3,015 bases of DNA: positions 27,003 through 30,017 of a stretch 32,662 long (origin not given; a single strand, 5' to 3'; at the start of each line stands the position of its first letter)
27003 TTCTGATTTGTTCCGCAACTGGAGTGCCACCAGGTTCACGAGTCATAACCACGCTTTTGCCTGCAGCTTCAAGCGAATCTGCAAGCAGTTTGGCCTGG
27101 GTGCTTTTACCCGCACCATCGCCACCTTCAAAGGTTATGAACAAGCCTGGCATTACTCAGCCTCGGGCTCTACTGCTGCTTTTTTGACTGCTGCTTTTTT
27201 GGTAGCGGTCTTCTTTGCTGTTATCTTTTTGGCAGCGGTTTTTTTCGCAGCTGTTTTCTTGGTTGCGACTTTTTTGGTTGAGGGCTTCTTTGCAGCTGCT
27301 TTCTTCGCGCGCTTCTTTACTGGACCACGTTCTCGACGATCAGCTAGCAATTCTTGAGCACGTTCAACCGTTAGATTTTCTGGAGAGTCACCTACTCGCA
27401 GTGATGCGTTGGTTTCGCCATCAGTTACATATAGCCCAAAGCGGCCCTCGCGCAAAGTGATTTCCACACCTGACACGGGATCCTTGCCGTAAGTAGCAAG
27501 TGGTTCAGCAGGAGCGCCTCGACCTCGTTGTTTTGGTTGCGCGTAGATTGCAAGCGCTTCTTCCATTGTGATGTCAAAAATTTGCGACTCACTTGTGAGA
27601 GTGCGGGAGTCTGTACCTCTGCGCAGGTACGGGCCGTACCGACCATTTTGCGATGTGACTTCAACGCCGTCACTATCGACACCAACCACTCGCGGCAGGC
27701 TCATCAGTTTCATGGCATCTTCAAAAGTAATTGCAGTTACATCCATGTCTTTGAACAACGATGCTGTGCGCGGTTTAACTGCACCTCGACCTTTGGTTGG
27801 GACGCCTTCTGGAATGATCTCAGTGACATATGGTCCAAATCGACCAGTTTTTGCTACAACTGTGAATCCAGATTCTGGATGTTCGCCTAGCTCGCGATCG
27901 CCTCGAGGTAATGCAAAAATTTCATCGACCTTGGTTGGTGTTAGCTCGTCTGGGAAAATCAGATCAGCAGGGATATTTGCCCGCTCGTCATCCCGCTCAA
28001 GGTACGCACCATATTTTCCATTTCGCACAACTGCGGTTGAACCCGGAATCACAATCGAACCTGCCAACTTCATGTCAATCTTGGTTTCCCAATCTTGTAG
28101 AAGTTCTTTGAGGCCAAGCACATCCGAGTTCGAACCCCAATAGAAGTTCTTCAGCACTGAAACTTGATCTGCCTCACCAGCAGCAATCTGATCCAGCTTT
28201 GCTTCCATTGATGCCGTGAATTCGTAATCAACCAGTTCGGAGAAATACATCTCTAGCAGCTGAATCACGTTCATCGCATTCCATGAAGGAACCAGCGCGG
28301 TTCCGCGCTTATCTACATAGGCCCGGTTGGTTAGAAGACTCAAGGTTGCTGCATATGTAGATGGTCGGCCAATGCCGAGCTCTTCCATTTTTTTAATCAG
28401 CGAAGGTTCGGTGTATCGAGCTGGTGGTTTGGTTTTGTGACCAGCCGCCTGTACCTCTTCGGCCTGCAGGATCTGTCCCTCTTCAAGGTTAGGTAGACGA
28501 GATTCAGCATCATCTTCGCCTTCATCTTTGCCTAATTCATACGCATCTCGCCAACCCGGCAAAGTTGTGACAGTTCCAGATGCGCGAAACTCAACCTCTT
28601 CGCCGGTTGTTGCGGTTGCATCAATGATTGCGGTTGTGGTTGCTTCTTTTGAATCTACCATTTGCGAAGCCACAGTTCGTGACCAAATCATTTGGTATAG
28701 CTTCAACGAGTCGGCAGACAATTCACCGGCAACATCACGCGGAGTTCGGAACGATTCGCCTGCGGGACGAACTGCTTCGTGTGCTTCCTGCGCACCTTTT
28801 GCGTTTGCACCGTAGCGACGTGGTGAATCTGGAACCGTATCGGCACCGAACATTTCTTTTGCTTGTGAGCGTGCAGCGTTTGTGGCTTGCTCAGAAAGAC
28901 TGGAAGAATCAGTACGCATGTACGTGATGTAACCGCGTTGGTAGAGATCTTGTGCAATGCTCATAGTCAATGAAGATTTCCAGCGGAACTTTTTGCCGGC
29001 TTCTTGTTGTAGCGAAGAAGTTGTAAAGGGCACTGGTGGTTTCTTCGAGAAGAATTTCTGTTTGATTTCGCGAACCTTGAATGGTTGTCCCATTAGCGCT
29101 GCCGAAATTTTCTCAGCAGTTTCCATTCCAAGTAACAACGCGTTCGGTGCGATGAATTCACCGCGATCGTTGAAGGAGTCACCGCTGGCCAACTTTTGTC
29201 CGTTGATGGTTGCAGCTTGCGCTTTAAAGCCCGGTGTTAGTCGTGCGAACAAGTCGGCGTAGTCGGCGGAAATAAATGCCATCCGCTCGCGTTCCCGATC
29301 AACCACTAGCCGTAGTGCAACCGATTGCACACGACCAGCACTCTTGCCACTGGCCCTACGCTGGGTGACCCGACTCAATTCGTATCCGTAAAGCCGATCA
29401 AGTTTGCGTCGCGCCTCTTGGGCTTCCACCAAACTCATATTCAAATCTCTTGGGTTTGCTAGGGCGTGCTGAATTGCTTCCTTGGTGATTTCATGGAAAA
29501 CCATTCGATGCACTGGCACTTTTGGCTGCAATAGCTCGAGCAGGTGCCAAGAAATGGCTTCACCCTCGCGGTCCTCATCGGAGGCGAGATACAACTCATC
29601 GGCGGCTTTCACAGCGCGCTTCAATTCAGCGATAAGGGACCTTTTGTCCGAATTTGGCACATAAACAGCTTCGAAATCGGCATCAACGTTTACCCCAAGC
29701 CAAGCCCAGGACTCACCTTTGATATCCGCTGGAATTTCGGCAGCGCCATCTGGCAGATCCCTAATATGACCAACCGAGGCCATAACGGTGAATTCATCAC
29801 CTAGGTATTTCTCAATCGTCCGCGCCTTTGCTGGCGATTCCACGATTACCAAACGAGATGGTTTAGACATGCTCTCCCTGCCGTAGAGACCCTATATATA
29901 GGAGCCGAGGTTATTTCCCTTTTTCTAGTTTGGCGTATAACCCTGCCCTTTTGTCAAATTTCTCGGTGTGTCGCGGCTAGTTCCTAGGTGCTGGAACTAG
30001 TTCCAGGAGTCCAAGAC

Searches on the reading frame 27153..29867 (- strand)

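Call 24: search_protein_families(library=pfam, proteins=[window:27153-29867:-], max_evalue=0.00001)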
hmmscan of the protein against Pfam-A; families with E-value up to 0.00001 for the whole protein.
window:27153-29867:- (904 aa): 4 families
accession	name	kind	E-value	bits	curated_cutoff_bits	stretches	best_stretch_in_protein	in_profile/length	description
PF01131.25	Topoisom_bac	-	6.1e-110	368.5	35.1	1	142-572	2-410/411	DNA topoisomerase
PF13368.11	Toprim_C_rpt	-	2.9e-55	184.5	22.3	3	796-849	1-54/57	Topoisomerase C-terminal repeat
PF01751.28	Toprim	-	2.7e-20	72.8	23.1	1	6-127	2-96/96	Toprim domain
PF07382.16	HC2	-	1.2e-06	29.2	40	1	850-899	20-71/194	Histone H1-like nucleoprotein HC2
